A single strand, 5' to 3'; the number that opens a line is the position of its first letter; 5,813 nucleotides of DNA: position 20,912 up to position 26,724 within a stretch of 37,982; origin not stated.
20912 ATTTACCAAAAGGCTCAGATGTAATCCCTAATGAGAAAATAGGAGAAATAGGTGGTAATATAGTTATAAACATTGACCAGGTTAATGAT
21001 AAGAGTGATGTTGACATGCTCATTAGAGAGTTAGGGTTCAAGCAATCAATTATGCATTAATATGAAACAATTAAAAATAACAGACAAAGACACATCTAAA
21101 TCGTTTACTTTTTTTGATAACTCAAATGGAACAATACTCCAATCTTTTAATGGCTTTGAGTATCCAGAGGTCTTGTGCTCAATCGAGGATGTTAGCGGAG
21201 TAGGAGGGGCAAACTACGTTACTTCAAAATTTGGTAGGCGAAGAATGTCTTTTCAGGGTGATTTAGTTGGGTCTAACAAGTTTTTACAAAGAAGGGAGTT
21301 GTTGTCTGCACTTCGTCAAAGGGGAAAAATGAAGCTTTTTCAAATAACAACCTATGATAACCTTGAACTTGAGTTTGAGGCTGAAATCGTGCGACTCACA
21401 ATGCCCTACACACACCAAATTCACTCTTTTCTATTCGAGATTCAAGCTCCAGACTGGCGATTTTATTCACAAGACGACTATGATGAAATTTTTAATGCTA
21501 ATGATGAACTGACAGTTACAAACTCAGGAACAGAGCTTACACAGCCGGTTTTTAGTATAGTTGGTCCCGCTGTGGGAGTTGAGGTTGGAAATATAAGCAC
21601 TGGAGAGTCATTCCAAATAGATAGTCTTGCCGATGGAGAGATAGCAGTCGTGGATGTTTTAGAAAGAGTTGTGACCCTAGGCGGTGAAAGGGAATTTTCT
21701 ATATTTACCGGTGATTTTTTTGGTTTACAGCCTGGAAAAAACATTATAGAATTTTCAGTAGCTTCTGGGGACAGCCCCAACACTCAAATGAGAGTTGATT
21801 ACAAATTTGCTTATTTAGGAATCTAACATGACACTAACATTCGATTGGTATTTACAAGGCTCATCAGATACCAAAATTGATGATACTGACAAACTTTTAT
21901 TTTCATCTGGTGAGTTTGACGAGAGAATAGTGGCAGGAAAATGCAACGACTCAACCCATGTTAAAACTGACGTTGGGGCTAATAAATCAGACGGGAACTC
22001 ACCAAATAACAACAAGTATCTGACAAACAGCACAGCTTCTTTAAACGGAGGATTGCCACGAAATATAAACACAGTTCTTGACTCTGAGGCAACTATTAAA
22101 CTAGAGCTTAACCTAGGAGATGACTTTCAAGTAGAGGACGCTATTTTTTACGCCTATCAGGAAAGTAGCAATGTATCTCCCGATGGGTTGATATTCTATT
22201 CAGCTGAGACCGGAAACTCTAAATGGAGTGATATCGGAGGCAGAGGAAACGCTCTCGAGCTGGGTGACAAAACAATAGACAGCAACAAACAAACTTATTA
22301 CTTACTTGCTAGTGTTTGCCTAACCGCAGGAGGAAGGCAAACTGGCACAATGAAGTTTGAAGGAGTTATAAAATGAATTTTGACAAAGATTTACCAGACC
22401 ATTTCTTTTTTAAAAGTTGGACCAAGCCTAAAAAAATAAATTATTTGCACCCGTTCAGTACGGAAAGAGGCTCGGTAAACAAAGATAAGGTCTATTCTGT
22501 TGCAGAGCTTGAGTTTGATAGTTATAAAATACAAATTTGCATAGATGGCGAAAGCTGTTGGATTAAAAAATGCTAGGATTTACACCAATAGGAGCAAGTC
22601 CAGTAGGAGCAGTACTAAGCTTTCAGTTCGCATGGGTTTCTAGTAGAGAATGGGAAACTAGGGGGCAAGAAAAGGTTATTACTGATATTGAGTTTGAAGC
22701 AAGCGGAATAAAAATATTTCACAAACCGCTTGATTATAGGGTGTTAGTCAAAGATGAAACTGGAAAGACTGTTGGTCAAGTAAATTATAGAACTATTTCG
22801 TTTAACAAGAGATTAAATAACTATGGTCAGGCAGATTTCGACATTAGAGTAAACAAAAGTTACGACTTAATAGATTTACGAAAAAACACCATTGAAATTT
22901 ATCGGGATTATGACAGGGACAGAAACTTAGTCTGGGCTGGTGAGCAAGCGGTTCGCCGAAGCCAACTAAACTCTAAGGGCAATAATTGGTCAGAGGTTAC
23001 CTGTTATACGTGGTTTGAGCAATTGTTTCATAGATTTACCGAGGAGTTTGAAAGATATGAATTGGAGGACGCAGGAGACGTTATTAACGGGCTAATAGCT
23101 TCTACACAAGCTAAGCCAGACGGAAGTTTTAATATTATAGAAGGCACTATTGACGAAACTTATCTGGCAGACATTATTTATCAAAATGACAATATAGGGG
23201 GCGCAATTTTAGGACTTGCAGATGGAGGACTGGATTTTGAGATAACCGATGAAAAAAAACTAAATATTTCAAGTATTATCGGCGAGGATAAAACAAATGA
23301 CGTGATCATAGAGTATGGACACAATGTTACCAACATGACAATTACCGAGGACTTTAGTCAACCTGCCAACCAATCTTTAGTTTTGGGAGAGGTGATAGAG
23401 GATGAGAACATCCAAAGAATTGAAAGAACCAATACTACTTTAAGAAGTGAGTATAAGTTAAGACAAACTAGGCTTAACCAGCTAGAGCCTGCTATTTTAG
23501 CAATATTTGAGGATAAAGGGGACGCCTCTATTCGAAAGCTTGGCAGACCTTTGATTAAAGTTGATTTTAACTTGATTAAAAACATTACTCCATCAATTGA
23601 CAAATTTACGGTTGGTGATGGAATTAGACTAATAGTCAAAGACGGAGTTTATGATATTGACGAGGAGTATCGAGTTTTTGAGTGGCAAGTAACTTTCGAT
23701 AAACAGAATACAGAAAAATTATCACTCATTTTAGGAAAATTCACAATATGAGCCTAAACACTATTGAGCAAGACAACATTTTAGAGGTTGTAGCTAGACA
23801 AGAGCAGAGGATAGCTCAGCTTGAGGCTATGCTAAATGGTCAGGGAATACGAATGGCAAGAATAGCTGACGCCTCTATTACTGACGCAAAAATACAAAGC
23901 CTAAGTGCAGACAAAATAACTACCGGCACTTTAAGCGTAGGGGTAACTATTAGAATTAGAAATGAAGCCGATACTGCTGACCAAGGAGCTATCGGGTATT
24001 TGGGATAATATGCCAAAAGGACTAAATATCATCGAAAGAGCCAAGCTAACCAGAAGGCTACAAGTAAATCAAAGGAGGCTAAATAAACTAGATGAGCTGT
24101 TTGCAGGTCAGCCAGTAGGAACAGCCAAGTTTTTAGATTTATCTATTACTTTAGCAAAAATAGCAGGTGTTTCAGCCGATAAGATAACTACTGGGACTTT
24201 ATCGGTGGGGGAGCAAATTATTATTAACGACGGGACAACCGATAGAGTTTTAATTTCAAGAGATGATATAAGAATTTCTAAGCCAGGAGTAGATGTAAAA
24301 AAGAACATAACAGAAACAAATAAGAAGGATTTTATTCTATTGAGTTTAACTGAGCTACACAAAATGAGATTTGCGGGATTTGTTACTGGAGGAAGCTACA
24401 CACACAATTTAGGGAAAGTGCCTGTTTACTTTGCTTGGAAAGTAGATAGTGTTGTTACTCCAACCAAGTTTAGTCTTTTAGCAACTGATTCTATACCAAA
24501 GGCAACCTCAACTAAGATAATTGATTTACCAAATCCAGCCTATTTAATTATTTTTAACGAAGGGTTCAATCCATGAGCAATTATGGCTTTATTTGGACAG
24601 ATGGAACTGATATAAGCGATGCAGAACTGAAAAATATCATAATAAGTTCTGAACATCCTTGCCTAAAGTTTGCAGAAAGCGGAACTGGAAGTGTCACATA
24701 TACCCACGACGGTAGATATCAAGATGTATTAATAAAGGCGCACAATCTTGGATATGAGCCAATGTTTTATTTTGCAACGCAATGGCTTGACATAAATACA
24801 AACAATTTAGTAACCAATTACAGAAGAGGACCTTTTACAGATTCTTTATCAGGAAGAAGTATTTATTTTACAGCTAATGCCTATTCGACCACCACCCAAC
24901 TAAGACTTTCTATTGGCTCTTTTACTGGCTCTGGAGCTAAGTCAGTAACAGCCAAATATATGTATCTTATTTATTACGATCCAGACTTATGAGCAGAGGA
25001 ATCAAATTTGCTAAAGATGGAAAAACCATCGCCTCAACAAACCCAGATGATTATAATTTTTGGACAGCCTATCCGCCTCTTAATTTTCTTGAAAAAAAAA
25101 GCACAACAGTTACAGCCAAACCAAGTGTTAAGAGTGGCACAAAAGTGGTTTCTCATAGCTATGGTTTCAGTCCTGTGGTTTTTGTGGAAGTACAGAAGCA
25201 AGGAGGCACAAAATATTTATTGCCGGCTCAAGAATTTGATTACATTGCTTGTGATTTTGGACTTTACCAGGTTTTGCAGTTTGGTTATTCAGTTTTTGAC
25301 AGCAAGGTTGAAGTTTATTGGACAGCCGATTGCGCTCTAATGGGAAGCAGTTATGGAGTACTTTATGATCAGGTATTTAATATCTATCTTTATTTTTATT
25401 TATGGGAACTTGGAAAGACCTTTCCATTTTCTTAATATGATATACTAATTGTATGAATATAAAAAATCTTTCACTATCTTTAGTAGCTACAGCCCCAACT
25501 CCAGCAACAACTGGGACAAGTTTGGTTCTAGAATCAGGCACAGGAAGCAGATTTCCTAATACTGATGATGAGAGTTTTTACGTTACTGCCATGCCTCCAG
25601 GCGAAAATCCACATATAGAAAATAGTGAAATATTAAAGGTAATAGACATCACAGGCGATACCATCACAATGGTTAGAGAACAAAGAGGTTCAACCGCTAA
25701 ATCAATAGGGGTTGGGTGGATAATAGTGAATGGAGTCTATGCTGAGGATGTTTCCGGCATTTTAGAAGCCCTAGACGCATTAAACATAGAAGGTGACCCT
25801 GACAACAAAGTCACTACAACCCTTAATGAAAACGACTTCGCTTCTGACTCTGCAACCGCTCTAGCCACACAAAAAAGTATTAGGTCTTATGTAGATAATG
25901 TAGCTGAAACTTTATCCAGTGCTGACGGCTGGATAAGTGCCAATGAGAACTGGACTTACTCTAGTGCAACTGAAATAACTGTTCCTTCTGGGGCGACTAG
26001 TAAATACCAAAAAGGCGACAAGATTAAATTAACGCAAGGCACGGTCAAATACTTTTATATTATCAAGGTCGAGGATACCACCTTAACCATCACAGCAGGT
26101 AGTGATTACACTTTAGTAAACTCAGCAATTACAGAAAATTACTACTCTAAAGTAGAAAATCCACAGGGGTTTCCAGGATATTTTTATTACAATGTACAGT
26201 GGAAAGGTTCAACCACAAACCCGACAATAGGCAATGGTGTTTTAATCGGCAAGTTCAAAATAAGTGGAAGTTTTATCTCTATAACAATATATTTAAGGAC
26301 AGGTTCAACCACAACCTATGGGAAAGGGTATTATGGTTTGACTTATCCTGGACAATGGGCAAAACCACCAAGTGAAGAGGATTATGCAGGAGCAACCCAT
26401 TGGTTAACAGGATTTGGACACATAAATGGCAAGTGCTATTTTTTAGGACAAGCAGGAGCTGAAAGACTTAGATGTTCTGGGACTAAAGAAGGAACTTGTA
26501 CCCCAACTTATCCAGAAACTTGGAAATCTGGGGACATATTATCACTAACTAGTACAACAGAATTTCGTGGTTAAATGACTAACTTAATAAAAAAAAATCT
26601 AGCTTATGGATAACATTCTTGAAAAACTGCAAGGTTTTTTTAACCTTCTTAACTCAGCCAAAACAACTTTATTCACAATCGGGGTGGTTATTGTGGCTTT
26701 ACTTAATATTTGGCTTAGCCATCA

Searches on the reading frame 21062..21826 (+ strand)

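Call 7: search_protein_families(library=phrogs, proteins=[window:21062-21826:+], max_evalue=0.001)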
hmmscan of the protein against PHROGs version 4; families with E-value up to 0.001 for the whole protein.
window:21062-21826:+ (254 aa): 4 families
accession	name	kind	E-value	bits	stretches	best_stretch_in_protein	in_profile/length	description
phrog_33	-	tail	2.2e-19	71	1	8-253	23-281/651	distal tail protein Dit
phrog_5577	-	tail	7.2e-13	49.6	1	146-252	189-295/295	minor tail protein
phrog_202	-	tail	0.00067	19.7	0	191-248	460-519/523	distal tail protein Dit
phrog_106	-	tail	0.00069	19.9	1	28-209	68-263/329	minor tail protein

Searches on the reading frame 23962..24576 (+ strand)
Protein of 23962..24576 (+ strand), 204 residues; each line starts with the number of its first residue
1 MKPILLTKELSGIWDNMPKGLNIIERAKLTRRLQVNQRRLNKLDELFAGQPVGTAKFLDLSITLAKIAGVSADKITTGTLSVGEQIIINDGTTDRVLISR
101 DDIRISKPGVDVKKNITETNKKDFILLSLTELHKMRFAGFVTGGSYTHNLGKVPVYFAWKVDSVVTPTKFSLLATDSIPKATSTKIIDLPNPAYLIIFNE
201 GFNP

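Call 54: search_protein_families(library=pfam, proteins=[window:23962-24576:+], max_evalue=0.01)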
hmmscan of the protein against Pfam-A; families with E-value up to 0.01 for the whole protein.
window:23962-24576:+ (204 aa): 0 families

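Call 85: search_protein_families(library=phrogs, proteins=[window:23962-24576:+], max_evalue=0.01)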
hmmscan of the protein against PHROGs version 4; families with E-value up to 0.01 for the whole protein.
window:23962-24576:+ (204 aa): 2 families
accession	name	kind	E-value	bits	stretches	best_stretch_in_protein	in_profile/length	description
phrog_19445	-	head and packaging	0.0082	15.1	0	51-81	763-793/1114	tail tip protein Tal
phrog_36443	-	unknown function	0.0096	14.8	0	40-100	417-476/1238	-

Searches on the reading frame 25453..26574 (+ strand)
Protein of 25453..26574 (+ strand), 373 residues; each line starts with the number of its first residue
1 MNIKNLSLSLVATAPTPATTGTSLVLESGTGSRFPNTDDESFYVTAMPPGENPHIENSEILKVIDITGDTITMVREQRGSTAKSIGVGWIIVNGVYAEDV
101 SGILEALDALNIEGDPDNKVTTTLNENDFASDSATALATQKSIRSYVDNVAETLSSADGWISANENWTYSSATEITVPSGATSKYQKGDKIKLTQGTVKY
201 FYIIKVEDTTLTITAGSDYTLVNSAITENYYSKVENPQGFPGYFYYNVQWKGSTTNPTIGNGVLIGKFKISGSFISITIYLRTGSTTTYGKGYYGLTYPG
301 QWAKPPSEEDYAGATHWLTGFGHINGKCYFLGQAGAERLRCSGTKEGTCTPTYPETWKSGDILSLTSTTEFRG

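Call 7: search_protein_families(library=phrogs, proteins=[window:25453-26574:+], max_evalue=0.001)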
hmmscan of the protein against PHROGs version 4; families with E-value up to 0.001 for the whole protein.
window:25453-26574:+ (373 aa): 3 families
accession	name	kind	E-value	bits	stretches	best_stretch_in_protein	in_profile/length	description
phrog_13144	-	unknown function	2.7e-05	24.1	1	246-364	339-456/464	-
phrog_6427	-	unknown function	0.00013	21.5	1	8-213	16-209/675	-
phrog_30158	-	unknown function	0.00029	20.3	1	120-165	42-84/779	-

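Call 26: search_protein_families(library=pfam, proteins=[window:25453-26574:+], max_evalue=0.01)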
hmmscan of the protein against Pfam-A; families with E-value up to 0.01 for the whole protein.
window:25453-26574:+ (373 aa): 0 families
